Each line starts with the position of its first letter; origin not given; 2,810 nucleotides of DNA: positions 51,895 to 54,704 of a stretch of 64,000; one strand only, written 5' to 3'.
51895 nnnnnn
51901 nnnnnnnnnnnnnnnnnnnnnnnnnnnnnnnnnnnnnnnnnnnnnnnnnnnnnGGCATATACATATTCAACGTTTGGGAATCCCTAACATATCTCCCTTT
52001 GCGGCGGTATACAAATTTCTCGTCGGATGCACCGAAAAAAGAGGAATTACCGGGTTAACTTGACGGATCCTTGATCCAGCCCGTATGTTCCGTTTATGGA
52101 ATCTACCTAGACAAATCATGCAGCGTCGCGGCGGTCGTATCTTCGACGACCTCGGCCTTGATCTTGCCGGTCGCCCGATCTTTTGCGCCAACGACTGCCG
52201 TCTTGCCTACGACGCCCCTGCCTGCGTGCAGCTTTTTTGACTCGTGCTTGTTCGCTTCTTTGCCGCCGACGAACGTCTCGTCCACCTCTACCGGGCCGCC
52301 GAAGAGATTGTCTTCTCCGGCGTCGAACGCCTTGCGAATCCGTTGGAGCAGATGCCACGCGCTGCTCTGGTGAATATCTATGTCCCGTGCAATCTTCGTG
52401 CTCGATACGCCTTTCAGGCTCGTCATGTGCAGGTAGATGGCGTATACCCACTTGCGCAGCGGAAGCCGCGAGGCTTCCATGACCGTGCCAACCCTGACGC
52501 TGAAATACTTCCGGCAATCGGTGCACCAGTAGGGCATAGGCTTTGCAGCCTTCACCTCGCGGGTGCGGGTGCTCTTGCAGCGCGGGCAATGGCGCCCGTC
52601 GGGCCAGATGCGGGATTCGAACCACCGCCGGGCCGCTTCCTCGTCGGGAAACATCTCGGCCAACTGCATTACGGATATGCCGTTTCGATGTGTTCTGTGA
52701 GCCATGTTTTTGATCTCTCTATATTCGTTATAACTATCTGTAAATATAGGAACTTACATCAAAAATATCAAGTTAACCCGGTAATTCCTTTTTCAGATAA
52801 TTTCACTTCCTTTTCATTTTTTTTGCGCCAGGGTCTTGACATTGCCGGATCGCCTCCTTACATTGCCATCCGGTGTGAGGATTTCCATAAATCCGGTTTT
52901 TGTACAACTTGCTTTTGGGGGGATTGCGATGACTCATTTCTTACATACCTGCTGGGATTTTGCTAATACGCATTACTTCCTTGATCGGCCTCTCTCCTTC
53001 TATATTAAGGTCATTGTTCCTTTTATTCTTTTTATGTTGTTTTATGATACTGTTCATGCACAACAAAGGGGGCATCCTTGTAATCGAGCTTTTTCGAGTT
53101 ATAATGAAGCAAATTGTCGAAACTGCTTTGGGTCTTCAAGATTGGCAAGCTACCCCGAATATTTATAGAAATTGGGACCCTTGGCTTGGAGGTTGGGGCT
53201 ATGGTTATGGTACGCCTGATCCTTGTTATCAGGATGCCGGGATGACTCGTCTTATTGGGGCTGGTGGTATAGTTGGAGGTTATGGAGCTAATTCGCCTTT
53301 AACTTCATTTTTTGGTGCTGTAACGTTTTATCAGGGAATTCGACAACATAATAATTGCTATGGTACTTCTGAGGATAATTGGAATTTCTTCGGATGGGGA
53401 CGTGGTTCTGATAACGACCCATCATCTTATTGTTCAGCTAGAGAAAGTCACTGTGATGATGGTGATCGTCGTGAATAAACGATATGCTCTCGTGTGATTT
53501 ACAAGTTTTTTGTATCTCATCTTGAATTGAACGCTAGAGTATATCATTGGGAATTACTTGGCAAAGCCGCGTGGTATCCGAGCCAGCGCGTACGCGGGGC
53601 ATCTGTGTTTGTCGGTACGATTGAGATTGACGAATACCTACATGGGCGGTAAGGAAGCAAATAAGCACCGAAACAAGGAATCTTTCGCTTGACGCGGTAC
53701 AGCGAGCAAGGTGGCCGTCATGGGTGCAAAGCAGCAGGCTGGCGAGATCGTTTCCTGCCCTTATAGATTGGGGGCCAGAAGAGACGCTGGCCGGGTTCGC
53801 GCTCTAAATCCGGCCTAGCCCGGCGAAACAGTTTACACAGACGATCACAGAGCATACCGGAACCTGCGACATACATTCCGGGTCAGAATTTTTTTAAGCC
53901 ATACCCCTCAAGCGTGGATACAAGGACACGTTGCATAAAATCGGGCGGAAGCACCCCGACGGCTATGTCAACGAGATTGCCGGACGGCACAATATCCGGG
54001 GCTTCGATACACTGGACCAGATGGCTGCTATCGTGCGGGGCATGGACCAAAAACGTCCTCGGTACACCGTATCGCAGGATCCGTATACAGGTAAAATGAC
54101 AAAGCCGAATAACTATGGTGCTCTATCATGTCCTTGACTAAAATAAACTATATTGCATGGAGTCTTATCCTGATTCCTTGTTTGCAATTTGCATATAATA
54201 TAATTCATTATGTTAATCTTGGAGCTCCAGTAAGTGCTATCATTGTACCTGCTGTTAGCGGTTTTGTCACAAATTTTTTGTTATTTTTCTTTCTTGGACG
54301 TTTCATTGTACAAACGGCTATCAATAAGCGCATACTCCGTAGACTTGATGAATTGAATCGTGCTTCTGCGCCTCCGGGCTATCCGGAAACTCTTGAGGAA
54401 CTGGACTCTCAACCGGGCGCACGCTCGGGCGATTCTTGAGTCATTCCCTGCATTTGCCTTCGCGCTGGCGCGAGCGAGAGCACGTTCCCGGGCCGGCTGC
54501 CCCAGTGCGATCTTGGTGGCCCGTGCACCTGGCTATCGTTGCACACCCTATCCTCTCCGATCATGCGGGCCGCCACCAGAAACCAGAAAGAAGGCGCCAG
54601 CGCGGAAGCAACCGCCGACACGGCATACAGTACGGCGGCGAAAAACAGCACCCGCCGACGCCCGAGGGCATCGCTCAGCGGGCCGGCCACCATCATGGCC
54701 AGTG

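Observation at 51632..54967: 2.5-kb foreign block bracketed by a 413-bp direct duplication of the MFS 5' end (Campbell-type architecture)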

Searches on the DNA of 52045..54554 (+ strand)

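Call 18: search_dna_similar(query=window:52045-54554:+, collection=plasmids, mode=distant, max_rows=15)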
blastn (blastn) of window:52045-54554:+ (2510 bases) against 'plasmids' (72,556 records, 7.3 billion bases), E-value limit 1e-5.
No match.
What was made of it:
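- On Engineered suicide-vector insertion: No plasmid-database match (call 18).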

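Call 19: search_dna_similar(query=window:52045-54554:+, collection=phages, mode=distant, max_rows=10)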
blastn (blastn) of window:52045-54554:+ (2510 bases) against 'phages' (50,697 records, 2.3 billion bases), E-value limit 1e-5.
No match.
